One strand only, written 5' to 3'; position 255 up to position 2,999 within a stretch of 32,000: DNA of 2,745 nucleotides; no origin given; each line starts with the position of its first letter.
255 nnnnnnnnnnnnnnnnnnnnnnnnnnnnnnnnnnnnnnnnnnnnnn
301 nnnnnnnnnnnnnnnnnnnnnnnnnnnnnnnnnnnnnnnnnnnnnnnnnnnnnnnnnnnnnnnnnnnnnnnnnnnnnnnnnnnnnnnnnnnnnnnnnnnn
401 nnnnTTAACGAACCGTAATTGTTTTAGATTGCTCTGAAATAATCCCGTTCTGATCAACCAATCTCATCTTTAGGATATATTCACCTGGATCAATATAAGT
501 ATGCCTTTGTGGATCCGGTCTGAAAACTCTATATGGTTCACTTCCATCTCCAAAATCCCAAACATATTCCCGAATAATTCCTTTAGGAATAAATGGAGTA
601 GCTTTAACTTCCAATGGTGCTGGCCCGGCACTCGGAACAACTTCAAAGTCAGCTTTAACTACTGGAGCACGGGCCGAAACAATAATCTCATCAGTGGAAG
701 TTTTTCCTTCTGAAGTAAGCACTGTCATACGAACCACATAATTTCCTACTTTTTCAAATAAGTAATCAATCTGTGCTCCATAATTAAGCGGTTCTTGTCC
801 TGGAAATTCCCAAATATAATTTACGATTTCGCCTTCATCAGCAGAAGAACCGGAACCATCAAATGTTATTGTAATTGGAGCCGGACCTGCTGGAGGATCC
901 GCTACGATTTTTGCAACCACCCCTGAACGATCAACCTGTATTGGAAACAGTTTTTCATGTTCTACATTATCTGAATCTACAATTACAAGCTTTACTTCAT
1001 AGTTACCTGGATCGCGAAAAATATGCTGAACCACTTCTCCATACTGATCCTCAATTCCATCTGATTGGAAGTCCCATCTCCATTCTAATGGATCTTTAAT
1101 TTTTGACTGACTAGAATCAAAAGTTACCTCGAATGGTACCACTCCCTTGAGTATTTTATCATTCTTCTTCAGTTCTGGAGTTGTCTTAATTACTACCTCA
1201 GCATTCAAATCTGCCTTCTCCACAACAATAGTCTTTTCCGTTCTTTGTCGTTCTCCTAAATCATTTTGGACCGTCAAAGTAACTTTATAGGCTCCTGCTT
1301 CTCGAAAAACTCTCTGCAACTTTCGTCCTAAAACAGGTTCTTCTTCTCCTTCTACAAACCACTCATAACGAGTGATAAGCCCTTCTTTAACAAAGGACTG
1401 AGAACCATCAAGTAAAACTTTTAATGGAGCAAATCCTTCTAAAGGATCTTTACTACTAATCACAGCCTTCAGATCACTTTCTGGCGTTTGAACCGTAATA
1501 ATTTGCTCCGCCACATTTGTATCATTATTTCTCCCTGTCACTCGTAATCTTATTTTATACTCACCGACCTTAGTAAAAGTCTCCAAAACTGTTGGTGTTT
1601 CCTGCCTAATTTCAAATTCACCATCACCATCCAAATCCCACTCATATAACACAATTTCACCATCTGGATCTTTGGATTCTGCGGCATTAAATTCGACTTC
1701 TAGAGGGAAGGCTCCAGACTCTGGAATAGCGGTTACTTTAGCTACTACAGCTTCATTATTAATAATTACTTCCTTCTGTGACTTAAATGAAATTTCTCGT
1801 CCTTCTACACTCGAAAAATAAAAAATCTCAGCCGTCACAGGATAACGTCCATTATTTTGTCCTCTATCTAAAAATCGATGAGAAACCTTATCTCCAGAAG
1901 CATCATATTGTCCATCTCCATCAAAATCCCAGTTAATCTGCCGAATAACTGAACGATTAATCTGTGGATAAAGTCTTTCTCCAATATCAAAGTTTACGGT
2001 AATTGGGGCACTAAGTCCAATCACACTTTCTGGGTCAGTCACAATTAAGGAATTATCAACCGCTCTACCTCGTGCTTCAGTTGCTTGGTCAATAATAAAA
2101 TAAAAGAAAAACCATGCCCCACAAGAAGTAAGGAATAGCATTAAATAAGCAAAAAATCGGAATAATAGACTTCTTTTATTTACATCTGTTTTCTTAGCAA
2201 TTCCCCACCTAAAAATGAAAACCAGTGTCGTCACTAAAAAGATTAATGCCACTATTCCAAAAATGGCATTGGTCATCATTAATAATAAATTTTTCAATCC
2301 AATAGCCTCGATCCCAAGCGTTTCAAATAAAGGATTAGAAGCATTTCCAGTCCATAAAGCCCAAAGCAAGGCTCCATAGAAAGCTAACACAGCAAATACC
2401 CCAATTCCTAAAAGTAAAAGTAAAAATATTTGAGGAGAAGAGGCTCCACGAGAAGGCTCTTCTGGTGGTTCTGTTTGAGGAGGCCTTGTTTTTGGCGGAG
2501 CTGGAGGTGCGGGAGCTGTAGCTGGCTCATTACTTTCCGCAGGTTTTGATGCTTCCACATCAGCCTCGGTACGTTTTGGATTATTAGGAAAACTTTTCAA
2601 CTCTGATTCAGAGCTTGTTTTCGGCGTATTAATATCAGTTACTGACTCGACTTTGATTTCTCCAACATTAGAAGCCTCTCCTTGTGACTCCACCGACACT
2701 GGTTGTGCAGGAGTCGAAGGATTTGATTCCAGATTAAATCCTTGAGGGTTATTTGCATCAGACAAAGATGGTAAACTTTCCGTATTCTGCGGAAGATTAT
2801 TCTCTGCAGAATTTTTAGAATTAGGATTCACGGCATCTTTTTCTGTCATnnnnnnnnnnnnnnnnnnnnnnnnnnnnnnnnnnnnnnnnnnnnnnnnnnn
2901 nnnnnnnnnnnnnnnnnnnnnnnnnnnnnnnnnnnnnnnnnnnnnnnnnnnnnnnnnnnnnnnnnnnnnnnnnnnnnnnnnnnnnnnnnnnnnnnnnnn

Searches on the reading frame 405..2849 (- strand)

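Call 6: search_protein_families(library=pfam, proteins=[window:405-2849:-], max_evalue=0.001)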
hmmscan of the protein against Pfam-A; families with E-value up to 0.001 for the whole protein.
window:405-2849:- (814 aa): 8 families
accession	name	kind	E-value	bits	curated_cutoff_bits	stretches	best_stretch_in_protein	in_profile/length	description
PF18911.6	PKD_4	-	3.8e-59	197.1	27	5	574-631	19-76/85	PKD domain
PF00801.26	PKD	-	7.2e-43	144.9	23.5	5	371-444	3-72/80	PKD domain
PF22352.2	K319L-like_PKD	-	1.1e-17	64.2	27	2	384-453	13-84/84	K319L-like, PKD domain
PF19779.4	DUF6264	-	3e-05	24.7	31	1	87-211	16-141/183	Family of unknown function (DUF6264)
PF07495.19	Y_Y_Y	-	0.00013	22.3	26.6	0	397-453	5-62/65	Y_Y_Y domain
PF18981.6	InlK_D3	-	0.0002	21.8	25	0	515-536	46-67/75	Internalin K domain (D3/D4)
PF02010.21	REJ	-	0.00025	20.2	25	0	425-486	49-110/452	REJ domain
PF16820.11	PKD_3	-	0.00093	19.4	26.3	0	402-437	35-66/68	PKD-like domain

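Call 80: search_protein_families(library=ncbifam, proteins=[window:405-2849:-], max_evalue=0.001)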
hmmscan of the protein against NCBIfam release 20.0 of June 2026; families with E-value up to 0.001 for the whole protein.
window:405-2849:- (814 aa): 2 families
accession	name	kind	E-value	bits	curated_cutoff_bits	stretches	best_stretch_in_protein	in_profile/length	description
TIGR00864.1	PCC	subfamily_domain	2.3e-16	57.4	1861.4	1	303-710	1167-1543/2700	polycystin cation channel protein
TIGR03769.1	P_ac_wall_RPT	domain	1.2e-08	35.4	30.9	0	424-448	8-34/41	TIGR03769 domain-containing protein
